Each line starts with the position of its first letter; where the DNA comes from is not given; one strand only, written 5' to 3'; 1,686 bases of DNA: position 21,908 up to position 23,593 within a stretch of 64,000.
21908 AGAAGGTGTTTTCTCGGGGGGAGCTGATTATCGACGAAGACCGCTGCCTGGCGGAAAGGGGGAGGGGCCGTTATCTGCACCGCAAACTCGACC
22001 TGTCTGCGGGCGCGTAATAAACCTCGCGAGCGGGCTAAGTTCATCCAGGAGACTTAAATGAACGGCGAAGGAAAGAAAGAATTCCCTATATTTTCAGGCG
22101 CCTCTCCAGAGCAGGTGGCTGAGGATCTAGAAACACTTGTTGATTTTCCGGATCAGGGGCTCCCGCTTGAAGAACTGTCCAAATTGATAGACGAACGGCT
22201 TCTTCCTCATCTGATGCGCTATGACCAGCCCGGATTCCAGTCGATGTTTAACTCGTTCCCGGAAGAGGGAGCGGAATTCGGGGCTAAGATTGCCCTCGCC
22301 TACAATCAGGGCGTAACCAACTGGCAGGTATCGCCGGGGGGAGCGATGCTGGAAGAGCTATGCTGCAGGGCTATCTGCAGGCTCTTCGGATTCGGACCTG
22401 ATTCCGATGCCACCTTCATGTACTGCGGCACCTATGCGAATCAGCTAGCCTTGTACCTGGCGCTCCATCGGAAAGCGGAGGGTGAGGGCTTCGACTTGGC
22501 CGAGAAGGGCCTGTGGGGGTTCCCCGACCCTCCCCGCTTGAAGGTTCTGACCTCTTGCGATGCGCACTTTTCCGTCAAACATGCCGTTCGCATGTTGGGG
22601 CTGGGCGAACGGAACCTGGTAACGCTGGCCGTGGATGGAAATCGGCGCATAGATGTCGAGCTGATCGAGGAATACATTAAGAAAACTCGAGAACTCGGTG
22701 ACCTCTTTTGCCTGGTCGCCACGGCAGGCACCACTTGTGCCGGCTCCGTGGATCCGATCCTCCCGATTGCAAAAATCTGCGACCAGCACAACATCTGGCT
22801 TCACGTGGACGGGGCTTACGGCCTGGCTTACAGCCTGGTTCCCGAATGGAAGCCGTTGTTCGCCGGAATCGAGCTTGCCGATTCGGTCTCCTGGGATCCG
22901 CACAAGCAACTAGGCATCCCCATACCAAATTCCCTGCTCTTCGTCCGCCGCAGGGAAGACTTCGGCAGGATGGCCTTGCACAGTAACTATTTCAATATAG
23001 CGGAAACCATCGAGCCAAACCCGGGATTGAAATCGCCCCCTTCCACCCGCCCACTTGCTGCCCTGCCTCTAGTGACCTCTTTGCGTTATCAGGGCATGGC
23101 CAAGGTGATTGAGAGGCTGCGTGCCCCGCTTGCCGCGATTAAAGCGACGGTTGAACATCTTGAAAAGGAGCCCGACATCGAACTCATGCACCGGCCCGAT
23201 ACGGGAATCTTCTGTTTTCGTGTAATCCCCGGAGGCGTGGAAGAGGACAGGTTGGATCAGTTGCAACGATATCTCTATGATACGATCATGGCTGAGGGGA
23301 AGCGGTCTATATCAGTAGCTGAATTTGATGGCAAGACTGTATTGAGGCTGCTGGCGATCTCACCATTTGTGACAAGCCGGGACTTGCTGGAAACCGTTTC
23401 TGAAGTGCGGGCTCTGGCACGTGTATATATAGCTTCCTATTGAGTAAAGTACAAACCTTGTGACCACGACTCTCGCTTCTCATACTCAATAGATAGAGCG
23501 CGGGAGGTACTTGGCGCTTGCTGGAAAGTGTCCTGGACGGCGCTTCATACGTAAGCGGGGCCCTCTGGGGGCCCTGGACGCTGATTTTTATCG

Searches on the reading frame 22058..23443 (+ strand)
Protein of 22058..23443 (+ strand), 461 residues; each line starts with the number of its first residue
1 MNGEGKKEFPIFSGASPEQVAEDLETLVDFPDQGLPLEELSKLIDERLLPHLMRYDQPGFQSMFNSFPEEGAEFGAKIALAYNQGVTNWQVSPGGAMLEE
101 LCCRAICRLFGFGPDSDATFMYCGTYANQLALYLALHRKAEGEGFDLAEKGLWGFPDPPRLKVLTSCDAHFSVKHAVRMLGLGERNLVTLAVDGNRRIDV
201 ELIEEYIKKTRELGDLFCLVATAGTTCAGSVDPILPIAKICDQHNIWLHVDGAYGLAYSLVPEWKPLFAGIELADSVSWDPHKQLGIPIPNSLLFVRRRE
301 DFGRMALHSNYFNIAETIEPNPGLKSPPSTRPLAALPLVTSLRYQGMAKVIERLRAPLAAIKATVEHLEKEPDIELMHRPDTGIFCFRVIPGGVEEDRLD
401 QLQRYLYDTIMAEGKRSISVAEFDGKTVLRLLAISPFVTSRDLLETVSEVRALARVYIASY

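Call 42: search_protein_families(library=pfam, proteins=[window:22058-23443:+], max_evalue=0.00001)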
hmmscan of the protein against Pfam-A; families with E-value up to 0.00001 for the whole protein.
window:22058-23443:+ (461 aa): 3 families
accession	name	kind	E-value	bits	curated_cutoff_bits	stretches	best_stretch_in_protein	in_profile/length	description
PF00282.25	Pyridoxal_deC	-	2.6e-38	132.2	27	1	28-389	10-374/375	Pyridoxal-dependent decarboxylase conserved domain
PF05889.19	SepSecS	-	1.4e-06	27.7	21.1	1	170-257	111-197/389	O-phosphoseryl-tRNA(Sec) selenium transferase, SepSecS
PF01212.27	Beta_elim_lyase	-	5.5e-06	26.3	27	0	117-298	49-213/288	Beta-eliminating lyase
